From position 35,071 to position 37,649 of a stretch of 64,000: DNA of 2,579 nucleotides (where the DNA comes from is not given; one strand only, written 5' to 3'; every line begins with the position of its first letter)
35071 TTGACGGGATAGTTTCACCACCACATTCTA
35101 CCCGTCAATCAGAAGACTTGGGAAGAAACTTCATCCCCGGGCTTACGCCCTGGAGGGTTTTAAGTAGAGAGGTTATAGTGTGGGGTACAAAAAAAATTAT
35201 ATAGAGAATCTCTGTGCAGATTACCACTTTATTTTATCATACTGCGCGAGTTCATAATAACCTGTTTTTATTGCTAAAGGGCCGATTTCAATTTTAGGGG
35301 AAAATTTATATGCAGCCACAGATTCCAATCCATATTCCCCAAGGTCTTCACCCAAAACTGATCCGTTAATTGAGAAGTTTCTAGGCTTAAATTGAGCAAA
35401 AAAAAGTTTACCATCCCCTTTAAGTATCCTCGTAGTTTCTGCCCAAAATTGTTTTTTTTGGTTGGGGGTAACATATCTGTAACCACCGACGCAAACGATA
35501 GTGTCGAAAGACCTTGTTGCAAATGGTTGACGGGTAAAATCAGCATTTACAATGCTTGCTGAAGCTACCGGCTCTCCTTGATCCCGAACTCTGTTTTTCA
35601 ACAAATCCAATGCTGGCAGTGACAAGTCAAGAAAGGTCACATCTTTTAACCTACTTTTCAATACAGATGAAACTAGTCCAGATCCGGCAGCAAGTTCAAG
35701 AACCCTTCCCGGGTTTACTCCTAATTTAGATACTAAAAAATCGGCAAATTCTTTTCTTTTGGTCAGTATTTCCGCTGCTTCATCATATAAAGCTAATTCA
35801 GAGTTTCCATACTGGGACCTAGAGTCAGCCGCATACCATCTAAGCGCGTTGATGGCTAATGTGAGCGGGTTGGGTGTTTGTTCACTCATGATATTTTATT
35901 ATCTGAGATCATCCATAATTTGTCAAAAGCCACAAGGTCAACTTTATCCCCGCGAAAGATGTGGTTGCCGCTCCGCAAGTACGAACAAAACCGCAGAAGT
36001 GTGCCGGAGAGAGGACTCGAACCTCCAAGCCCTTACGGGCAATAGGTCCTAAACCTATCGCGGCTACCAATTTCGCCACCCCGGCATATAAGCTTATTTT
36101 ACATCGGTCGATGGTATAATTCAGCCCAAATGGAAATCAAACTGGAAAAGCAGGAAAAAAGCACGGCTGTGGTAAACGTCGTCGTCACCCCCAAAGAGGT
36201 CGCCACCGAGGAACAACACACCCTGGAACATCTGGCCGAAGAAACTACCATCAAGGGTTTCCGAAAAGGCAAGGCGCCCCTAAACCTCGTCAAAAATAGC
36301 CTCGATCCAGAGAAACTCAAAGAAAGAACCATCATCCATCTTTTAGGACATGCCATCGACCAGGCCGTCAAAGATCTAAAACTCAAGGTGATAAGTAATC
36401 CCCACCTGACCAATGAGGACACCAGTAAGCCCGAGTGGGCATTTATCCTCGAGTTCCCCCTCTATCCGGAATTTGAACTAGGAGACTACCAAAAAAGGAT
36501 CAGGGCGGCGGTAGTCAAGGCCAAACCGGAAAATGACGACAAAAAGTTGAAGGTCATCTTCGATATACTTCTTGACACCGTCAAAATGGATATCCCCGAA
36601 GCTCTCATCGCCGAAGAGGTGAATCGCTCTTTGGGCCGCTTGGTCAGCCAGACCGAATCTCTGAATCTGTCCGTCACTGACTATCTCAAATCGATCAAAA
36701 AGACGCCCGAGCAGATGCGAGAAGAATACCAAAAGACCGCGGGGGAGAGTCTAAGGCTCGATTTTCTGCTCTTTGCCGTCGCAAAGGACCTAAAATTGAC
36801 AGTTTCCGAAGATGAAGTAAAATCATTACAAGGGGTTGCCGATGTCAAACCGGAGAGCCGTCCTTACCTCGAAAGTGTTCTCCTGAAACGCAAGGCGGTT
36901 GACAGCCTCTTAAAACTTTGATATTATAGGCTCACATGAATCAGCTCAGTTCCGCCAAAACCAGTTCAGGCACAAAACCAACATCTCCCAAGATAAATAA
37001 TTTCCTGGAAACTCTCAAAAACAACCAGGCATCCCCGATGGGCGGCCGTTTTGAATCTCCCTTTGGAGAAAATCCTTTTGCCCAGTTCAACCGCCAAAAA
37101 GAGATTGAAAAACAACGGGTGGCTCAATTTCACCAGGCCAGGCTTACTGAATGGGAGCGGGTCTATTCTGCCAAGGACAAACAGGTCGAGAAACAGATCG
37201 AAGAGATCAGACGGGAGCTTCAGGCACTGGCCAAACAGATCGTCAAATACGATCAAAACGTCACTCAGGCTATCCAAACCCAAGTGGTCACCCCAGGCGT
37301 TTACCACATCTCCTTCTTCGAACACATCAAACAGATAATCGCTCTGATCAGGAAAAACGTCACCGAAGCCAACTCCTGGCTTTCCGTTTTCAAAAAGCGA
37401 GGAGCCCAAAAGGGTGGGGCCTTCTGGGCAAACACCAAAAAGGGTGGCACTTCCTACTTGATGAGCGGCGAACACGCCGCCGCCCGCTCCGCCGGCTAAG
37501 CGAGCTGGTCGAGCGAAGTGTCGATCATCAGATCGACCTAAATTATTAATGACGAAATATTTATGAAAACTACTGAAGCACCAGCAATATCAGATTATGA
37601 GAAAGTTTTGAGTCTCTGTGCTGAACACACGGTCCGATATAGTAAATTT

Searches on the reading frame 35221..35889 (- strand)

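Call 18: search_protein_families(library=pfam, proteins=[window:35221-35889:-], max_evalue=0.01)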
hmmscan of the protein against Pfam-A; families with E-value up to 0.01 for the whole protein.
window:35221-35889:- (222 aa): 6 families
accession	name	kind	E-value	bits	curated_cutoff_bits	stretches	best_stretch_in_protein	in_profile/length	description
PF13649.12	Methyltransf_25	-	4.4e-15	56.6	27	1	63-160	1-97/97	Methyltransferase domain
PF08241.18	Methyltransf_11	-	1.8e-14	54.6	21.2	1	64-164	1-95/95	Methyltransferase domain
PF08242.18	Methyltransf_12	-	7e-08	33.5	30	1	64-162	1-98/98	Methyltransferase domain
PF05175.20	MTS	-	4.7e-07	30.1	23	1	50-164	21-138/170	Methyltransferase small domain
PF13489.12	Methyltransf_23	-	0.00038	20.7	27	1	54-166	14-118/164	Methyltransferase domain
PF02353.26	CMAS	-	0.002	17.9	27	1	46-163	48-163/273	Mycolic acid cyclopropane synthetase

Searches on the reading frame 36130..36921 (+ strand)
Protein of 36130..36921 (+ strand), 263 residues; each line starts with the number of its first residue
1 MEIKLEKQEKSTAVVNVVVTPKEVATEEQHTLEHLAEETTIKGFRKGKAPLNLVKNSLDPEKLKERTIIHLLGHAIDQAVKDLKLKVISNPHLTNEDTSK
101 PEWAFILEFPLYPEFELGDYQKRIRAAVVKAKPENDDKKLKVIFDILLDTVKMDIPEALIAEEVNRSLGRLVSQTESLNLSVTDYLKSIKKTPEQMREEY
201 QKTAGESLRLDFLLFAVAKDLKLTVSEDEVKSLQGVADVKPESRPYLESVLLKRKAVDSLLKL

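Call 18: search_protein_families(library=pfam, proteins=[window:36130-36921:+], max_evalue=0.01)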
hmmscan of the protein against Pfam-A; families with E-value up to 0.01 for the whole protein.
window:36130-36921:+ (263 aa): 2 families
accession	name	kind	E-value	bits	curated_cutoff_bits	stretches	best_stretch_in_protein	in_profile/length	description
PF05697.18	Trigger_N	-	2.6e-26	93.1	22.2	1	1-137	1-138/144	Bacterial trigger factor protein (TF)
PF05698.19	Trigger_C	-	9.1e-18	65.3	22.7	1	130-232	15-118/162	Bacterial trigger factor protein (TF) C-terminus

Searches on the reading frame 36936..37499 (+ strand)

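Call 18: search_protein_families(library=pfam, proteins=[window:36936-37499:+], max_evalue=0.01)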
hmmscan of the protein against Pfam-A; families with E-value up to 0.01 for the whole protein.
window:36936-37499:+ (187 aa): 2 families
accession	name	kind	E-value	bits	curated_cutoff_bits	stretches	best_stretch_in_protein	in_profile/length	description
PF18904.5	DUF5660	-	3.3e-35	121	24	1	80-187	2-109/109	Domain of unknown function (DUF5660)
PF09762.14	CCDC93_CC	-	0.0078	15.7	30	1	49-114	112-178/429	CCDC93 coiled-coil domain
